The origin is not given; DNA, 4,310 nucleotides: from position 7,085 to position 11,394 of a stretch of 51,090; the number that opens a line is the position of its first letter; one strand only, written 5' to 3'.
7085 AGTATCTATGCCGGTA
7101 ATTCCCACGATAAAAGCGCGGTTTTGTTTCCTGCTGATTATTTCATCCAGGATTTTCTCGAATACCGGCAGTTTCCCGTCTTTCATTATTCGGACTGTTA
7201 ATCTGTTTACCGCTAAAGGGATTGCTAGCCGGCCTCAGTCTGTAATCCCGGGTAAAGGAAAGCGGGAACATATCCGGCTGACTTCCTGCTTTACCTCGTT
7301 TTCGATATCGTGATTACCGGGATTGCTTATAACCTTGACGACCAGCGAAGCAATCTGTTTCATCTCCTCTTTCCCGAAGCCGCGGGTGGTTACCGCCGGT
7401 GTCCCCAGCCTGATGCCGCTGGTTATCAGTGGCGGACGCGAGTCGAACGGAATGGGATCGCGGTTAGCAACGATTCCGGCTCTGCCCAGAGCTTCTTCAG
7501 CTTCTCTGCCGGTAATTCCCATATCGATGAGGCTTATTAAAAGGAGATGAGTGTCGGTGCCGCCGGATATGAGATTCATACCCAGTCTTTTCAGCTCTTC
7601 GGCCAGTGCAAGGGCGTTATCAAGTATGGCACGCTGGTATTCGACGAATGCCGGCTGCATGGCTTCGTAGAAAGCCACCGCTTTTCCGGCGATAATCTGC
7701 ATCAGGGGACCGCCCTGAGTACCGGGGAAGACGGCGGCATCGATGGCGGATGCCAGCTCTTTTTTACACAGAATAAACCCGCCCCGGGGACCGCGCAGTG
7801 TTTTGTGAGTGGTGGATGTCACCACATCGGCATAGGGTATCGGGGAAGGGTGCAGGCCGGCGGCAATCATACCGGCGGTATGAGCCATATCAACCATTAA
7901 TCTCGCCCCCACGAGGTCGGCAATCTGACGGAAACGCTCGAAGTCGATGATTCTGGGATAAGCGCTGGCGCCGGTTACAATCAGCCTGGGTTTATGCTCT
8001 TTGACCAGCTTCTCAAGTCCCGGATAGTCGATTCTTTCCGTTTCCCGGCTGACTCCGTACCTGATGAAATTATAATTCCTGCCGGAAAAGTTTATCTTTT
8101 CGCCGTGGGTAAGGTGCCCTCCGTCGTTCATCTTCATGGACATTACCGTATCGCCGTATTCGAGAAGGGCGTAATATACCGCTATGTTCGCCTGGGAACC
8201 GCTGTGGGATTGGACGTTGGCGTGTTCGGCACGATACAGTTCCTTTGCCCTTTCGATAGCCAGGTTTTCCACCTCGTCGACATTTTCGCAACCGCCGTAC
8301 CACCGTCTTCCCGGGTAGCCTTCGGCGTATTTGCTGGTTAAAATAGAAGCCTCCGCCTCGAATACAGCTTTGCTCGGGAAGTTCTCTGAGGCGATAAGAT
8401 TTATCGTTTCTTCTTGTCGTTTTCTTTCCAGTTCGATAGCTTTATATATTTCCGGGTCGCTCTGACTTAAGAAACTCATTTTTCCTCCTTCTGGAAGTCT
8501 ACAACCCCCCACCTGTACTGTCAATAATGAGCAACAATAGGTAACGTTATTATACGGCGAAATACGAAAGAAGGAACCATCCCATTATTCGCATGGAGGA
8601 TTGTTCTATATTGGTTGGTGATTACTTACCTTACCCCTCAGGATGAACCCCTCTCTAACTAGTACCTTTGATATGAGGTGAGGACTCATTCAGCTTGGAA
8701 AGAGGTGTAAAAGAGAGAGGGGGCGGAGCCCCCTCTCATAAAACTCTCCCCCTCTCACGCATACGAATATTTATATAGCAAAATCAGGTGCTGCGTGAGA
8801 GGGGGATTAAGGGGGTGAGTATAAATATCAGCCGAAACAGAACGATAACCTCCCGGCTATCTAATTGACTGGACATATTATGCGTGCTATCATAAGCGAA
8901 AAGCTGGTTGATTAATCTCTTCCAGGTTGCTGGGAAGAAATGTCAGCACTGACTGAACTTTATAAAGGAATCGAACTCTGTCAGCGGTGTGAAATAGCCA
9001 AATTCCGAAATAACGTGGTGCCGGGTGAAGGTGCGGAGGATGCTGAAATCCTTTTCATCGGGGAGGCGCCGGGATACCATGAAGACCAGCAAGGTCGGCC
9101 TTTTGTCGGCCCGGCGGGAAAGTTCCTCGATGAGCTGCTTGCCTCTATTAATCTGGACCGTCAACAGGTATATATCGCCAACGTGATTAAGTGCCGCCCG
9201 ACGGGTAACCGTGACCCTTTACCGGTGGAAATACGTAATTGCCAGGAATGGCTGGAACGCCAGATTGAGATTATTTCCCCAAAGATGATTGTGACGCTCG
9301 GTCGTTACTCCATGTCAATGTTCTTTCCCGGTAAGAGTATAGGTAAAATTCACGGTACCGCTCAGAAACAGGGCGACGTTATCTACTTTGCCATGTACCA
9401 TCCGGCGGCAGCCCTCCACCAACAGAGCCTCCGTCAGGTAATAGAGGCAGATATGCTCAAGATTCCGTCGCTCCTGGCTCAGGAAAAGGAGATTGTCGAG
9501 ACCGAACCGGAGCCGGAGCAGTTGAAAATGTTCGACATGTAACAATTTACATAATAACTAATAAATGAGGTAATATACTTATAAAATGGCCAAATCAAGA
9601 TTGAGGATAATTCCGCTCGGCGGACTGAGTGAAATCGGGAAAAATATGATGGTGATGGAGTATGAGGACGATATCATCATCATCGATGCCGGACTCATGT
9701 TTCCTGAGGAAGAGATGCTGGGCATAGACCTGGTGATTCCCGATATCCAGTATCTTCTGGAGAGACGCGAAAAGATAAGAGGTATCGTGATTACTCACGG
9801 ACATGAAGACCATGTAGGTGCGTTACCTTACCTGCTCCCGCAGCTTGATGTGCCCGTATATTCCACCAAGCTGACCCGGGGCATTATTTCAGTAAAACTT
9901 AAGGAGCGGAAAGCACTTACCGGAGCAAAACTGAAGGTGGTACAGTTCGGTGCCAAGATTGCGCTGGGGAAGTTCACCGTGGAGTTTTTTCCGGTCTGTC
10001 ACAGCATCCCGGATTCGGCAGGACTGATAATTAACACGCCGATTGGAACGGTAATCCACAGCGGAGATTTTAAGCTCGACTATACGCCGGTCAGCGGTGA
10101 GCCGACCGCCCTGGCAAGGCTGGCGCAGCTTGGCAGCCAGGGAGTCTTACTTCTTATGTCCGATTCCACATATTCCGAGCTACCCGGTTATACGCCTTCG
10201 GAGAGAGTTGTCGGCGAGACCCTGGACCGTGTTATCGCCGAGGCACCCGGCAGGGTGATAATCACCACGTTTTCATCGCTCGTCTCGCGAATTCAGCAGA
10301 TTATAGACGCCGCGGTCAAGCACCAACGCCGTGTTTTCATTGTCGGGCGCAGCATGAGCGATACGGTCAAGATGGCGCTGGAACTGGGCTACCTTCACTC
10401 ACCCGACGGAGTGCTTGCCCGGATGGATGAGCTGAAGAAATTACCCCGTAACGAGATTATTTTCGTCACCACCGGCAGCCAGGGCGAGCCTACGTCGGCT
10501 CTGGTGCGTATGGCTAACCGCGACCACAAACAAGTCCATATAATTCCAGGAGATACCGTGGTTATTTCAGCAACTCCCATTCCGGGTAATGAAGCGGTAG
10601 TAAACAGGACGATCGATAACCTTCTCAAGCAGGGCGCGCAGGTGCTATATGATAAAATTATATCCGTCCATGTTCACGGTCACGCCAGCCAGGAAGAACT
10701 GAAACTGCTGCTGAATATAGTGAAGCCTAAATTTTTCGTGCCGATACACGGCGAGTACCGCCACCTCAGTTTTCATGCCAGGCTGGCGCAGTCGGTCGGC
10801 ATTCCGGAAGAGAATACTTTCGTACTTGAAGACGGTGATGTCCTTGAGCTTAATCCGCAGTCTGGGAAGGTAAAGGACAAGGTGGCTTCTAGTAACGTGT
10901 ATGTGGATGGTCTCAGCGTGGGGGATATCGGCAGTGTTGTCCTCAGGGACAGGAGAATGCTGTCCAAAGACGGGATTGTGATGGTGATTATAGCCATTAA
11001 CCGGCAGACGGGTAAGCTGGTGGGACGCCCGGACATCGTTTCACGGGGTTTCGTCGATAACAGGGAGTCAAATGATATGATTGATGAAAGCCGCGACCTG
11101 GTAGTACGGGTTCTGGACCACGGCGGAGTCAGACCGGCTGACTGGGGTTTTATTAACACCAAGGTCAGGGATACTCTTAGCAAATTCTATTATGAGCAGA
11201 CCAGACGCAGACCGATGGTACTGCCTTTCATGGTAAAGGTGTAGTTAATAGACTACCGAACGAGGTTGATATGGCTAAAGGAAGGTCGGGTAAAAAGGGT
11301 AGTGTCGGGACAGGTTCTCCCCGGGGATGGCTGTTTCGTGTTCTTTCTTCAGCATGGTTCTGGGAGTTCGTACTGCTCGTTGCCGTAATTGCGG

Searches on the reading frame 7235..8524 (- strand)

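Call 24: search_protein_families(library=pfam, proteins=[window:7235-8524:-], max_evalue=0.00001)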
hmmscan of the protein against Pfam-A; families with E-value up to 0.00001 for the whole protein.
window:7235-8524:- (429 aa): 2 families
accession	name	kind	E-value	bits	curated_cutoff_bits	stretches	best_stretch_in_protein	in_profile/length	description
PF00464.25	SHMT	-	1.1e-155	518.6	27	1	19-394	1-398/399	Serine hydroxymethyltransferase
PF00155.27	Aminotran_1_2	-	6.5e-11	42.4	19.7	1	46-334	15-311/361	Aminotransferase class I and II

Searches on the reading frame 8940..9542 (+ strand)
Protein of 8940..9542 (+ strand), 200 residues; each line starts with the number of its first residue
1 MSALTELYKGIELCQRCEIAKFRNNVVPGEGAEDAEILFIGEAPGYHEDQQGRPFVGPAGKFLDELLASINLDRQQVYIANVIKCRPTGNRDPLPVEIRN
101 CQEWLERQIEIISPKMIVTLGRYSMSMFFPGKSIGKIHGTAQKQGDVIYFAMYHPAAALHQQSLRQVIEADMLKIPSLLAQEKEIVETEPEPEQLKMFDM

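Call 24: search_protein_families(library=pfam, proteins=[window:8940-9542:+], max_evalue=0.00001)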
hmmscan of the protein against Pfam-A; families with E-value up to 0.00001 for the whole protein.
window:8940-9542:+ (200 aa): 1 family
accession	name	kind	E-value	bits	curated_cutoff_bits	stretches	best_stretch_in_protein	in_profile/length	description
PF03167.25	UDG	-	1e-38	133.1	24.3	1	28-163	1-126/141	Uracil DNA glycosylase superfamily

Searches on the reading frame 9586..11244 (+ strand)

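Call 24: search_protein_families(library=pfam, proteins=[window:9586-11244:+], max_evalue=0.00001)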
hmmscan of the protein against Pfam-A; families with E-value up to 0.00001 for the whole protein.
window:9586-11244:+ (552 aa): 5 families
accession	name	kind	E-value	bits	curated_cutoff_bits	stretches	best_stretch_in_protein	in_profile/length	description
PF22505.1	RNase_J_b_CASP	-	8.9e-49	164.9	27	1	222-346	2-126/126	Ribonuclease J, beta-CASP domain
PF17770.6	RNase_J_C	-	3.5e-28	99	23.8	1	452-552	1-102/102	Ribonuclease J C-terminal domain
PF07521.17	RMMBL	-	2.8e-14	53.3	21.6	1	357-406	7-58/63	Zn-dependent metallo-hydrolase RNA specificity domain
PF00753.33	Lactamase_B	-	7e-14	52.6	22.7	1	19-167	6-155/196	Metallo-beta-lactamase superfamily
PF12706.13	Lactamase_B_2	-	4.6e-11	43.1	27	1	57-163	24-144/200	Beta-lactamase superfamily domain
